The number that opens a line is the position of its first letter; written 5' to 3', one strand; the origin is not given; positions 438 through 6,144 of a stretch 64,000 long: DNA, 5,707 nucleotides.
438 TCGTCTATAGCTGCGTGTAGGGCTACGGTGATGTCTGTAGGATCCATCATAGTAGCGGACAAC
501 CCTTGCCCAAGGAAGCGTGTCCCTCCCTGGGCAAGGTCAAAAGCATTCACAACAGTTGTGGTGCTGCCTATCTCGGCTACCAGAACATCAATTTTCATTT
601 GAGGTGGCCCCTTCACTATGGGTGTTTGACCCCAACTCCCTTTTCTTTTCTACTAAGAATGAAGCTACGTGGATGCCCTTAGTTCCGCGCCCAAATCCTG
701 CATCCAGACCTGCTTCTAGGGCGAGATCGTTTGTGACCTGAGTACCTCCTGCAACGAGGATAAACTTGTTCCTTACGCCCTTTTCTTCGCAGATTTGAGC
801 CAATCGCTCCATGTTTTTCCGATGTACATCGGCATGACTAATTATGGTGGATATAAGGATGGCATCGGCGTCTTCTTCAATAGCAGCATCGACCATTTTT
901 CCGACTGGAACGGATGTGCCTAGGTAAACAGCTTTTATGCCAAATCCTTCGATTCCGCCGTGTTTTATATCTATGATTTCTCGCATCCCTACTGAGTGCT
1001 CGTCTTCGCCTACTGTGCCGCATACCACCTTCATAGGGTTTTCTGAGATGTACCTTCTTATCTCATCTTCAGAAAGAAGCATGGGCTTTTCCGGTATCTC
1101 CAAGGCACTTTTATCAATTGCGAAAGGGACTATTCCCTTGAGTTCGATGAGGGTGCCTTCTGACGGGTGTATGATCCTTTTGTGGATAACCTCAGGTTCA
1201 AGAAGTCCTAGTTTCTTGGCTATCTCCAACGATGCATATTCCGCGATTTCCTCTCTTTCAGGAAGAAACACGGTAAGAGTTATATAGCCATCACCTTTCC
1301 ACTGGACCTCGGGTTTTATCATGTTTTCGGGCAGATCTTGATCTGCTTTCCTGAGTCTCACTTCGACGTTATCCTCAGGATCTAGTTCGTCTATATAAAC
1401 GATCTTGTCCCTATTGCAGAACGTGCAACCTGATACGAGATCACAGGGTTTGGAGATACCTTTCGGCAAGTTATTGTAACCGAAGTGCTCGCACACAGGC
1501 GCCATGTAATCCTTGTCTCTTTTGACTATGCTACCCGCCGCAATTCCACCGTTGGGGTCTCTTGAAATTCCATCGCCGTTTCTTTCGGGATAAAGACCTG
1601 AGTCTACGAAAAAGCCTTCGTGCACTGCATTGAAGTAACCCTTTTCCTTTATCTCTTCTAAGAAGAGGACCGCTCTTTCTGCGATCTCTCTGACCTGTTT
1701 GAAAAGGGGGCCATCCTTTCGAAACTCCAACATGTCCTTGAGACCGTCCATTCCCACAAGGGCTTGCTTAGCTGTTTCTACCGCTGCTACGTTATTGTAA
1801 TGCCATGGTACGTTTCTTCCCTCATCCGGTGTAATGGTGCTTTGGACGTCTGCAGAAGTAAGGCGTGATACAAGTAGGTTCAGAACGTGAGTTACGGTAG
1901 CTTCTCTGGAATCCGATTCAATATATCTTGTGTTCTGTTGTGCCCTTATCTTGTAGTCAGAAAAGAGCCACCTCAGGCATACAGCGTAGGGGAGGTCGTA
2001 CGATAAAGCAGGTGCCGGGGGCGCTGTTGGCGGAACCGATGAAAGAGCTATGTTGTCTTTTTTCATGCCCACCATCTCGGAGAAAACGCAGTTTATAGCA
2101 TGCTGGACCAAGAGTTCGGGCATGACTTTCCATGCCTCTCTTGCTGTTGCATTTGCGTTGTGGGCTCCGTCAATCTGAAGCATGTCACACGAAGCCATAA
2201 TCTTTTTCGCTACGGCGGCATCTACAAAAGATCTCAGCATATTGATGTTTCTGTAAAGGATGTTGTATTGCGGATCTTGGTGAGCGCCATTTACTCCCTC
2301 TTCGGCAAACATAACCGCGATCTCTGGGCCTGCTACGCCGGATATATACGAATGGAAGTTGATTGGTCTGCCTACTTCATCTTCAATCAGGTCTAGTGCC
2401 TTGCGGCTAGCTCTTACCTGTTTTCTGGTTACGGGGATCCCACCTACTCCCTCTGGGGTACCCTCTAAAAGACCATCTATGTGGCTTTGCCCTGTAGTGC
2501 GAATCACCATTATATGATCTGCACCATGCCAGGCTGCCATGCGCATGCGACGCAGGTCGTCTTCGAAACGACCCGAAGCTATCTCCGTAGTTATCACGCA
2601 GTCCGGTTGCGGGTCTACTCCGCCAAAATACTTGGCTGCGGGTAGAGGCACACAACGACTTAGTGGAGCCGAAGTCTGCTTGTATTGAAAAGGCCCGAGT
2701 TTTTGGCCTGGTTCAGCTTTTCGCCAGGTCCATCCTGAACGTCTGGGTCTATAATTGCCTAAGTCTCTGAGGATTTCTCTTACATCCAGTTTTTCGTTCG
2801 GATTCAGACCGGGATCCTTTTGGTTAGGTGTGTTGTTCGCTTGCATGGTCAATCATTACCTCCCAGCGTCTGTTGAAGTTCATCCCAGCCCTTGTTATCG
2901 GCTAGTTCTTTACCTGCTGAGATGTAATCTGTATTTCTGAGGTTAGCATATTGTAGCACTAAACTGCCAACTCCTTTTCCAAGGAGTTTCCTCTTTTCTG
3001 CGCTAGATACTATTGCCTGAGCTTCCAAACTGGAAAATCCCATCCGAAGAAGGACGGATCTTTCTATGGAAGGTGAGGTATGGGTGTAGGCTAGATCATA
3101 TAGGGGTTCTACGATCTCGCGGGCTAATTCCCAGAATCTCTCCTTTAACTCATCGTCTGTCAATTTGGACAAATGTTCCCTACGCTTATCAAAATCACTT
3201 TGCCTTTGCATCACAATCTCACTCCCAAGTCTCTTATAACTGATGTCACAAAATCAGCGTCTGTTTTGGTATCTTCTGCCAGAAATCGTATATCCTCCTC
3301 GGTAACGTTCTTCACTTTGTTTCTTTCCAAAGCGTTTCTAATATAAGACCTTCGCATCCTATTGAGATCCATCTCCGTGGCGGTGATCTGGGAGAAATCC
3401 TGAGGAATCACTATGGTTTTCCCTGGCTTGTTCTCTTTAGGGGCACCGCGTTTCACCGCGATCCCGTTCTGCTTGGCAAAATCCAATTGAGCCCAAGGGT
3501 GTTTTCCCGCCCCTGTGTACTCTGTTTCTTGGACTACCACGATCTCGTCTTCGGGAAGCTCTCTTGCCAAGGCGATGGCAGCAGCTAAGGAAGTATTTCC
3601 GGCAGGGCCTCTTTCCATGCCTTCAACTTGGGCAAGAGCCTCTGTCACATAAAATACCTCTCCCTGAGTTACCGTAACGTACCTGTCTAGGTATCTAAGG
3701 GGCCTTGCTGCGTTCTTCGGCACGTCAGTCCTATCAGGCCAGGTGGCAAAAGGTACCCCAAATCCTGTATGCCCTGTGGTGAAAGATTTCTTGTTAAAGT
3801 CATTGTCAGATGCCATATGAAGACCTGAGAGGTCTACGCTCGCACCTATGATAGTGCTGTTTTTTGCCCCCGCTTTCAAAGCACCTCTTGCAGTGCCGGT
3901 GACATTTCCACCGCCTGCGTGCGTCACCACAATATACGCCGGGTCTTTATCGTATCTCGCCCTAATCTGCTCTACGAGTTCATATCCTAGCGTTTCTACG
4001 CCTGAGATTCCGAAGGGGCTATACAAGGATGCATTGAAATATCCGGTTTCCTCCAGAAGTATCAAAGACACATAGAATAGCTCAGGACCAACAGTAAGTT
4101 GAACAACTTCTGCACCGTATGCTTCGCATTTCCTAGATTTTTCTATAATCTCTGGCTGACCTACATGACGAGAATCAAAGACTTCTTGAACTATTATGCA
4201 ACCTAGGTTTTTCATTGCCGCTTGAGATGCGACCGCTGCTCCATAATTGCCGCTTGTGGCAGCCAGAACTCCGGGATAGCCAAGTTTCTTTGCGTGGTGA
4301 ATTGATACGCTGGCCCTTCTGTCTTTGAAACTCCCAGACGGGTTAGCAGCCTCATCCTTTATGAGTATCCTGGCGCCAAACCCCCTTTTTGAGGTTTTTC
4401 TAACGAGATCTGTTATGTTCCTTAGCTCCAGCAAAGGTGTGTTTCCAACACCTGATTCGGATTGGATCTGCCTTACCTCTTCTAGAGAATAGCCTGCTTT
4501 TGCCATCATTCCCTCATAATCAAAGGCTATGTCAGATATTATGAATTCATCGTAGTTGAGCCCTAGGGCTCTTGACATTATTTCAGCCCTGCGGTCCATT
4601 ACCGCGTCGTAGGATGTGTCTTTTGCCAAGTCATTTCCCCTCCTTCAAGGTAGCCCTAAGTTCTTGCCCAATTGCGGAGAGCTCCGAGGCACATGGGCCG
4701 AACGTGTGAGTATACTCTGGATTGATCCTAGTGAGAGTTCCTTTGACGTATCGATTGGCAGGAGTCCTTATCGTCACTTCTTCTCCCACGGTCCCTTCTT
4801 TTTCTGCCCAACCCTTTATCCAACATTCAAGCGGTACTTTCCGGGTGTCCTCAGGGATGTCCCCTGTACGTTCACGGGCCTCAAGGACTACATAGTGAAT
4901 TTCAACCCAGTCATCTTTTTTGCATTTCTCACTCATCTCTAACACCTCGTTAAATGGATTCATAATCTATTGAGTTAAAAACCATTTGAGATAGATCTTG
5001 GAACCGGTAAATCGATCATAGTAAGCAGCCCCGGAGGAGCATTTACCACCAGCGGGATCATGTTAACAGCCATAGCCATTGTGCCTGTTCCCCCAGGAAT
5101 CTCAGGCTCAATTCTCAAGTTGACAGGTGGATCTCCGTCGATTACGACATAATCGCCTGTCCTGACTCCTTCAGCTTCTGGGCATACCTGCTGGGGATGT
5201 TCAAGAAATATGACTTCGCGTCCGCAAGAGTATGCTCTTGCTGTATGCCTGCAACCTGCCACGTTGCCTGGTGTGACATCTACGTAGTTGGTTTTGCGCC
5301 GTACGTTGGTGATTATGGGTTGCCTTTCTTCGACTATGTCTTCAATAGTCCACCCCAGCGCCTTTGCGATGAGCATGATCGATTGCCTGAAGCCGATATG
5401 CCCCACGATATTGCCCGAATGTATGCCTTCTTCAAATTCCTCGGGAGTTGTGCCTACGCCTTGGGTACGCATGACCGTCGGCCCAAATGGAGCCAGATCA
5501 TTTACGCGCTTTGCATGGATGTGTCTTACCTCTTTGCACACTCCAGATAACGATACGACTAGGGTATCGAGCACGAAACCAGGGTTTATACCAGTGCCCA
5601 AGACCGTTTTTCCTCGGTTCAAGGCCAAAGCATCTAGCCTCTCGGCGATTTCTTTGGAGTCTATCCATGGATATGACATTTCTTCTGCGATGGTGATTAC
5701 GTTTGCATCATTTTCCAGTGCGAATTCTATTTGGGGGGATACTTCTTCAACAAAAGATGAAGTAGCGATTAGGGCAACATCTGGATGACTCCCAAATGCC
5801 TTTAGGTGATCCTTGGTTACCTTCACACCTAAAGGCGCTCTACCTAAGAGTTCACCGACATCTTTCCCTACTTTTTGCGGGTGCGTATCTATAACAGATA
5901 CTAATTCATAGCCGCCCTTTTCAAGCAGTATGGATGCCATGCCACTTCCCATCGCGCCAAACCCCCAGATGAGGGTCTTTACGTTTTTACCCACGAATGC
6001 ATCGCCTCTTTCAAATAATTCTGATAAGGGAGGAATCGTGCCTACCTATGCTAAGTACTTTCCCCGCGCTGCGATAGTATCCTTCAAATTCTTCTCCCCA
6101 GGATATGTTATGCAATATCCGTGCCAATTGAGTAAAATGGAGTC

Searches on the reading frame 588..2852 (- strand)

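Call 40: search_protein_families(library=pfam, max_evalue=0.00001, proteins=[window:588-2852:-])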
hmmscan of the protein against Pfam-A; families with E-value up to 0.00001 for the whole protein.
window:588-2852:- (754 aa): 3 families
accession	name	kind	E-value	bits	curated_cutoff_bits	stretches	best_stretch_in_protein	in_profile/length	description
PF09043.17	Lys-AminoMut_A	-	5.7e-48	164.1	25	1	81-455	143-507/508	D-Lysine 5,6-aminomutase TIM-barrel domain of alpha subunit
PF16554.10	OAM_dimer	-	9.8e-23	80.8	25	1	511-588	1-78/78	Dimerisation domain of d-ornithine 4,5-aminomutase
PF02310.24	B12-binding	-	1.3e-11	44.8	32.1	1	607-724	1-114/121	B12 binding domain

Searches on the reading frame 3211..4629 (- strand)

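Call 40: search_protein_families(library=pfam, max_evalue=0.00001, proteins=[window:3211-4629:-])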
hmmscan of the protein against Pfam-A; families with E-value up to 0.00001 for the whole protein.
window:3211-4629:- (472 aa): 1 family
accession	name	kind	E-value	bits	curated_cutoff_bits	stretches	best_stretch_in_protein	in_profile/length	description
PF00291.31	PALP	-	2.4e-50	172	35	1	60-366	4-292/295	Pyridoxal-phosphate dependent enzyme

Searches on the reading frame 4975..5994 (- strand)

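Call 3: search_protein_families(library=pfam, proteins=[window:4975-5994:-])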
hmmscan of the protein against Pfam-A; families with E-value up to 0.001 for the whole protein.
window:4975-5994:- (339 aa): 3 families
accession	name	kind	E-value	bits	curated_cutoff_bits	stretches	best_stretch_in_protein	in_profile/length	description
PF19328.4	DAP_DH_C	-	4.3e-96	320.9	23.3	1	140-337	1-198/206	2,4-diaminopentanoate dehydrogenase C-terminal domain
PF01113.26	DapB_N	-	1.1e-07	32.5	25.6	1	6-98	2-93/124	Dihydrodipicolinate reductase, N-terminus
PF02629.25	CoA_binding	-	0.00027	22.1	22.3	1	3-79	2-72/97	CoA binding domain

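Call 4: search_protein_families(library=ncbifam, proteins=[window:4975-5994:-])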
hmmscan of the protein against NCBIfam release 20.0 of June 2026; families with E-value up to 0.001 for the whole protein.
window:4975-5994:- (339 aa): 2 families
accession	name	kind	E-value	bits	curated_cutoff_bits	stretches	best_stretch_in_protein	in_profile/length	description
NF040740.1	ornith_Ord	equivalog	2e-159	530.5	400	1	5-336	1-334/335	2,4-diaminopentanoate dehydrogenase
TIGR00036.1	dapB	equivalog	9.2e-07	28.7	122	1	12-99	10-99/270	4-hydroxy-tetrahydrodipicolinate reductase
